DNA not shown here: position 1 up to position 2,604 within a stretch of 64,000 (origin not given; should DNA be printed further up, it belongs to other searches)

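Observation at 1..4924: Split methyltransferase / SNF2 ATPase / PD-(D/E)xK nuclease module at the window edge (candidate Type ISP-like or DISARM-like defence locus)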

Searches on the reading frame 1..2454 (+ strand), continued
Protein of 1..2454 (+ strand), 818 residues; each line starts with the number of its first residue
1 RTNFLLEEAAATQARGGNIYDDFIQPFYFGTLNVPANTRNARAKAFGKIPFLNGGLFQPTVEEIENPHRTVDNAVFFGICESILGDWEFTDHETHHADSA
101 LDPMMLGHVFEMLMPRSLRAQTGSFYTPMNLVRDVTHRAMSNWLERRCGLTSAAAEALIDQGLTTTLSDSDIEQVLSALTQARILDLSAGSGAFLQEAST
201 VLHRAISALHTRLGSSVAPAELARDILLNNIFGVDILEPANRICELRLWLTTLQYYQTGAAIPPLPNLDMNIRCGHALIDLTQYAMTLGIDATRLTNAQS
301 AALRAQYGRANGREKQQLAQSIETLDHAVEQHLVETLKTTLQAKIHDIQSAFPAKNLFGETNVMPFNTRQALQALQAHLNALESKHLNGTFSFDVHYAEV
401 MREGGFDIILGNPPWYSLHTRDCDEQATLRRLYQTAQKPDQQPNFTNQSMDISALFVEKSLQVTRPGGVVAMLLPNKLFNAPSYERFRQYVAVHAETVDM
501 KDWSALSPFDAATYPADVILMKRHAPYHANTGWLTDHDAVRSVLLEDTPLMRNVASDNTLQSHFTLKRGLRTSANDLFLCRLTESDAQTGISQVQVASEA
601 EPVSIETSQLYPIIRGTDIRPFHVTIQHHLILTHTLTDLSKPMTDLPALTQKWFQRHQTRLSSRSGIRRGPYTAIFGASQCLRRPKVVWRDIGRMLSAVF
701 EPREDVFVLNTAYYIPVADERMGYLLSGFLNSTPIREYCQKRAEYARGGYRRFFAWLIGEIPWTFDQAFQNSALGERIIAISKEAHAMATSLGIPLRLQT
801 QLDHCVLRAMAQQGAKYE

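Call 70: search_protein_families(library=padloc, proteins=[P0121], max_evalue=1)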
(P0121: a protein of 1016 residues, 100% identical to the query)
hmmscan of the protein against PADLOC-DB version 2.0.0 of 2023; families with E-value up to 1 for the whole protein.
P0121 (1016 aa): 61 families (the best 25 are shown)
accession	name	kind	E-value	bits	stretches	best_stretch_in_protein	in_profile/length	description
PDLC03601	REase_MTase_IIG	-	1.9e-36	123.4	2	144-720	212-779/1110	Type IIG restriction enzyme-methyltransferase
PDLC03612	REase_MTase_IIG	-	1.3e-26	91.2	3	419-725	586-918/1247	Type IIG restriction enzyme-methyltransferase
PDLC03630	REase_MTase_IIG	-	1.1e-24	84.4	2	303-722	353-729/1100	Type IIG restriction enzyme-methyltransferase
PDLC03604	REase_MTase_IIG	-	1.1e-23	81.3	2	347-481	358-506/1011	Type IIG restriction enzyme-methyltransferase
PDLC03628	REase_MTase_IIG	-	4.2e-20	69.5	2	422-615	568-761/1100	Type IIG restriction enzyme-methyltransferase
PDLC03596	REase_MTase_IIG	-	4.1e-19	66.1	3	377-480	539-643/1148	Type IIG restriction enzyme-methyltransferase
PDLC03609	REase_MTase_IIG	-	2.1e-17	60.2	2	368-481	425-536/1066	Type IIG restriction enzyme-methyltransferase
PDLC02643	DrmMI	-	5.7e-17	58.9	1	301-676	536-936/1347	DrmMI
PDLC03335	MTase_II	-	2.1e-14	51.1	2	590-722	181-306/607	Type II methyltransferase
PDLC03598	REase_MTase_IIG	-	1.1e-13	48.1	1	180-454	191-440/912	Type IIG restriction enzyme-methyltransferase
PDLC03348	MTase_II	-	1.9e-13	47.8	2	599-726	342-456/727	Type II methyltransferase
PDLC03627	REase_MTase_IIG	-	2.8e-12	43.2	1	297-484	326-519/1136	Type IIG restriction enzyme-methyltransferase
PDLC03629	REase_MTase_IIG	-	2.4e-11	40.2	2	315-482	376-539/1182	Type IIG restriction enzyme-methyltransferase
PDLC02521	PglX|PglXI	-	3.1e-10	36.6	1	375-698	304-564/1174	PglX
PDLC03338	MTase_II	-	5.9e-10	36.5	2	561-696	201-324/604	Type II methyltransferase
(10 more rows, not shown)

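Call 71: search_protein_families(library=pfam, proteins=[P0121], max_evalue=1)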
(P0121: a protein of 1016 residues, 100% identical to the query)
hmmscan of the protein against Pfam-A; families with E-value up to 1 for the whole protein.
P0121 (1016 aa): 8 families
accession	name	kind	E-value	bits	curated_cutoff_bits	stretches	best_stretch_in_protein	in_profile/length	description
PF07669.17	Eco57I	-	9.7e-21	75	25.3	1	427-690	1-154/171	Eco57I restriction-modification methylase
PF12950.13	TaqI_C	-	3.5e-07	30.9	26.5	1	810-960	2-117/118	TaqI-like C-terminal specificity domain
PF20473.4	MmeI_Mtase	-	1e-06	28.6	27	1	368-455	9-91/259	MmeI, DNA-methyltransferase domain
PF02384.22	N6_Mtase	-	4.9e-06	26.5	20.4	1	589-689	115-201/311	N-6 DNA Methylase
PF25120.1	DUF7814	-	0.0044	17.2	27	1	183-262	87-163/228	Domain of unknown function (DUF7814)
PF24637.1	RRM_DEAH11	-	0.034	14.9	27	1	352-385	43-76/81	DEAH11 RRM domain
PF23393.2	Beta-prop_WDR90_POC16_2nd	-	0.15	11.7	60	1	352-409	173-230/291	WDR90/POC16, second beta-propeller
PF05175.20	MTS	-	0.2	11.7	23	0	568-634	66-126/170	Methyltransferase small domain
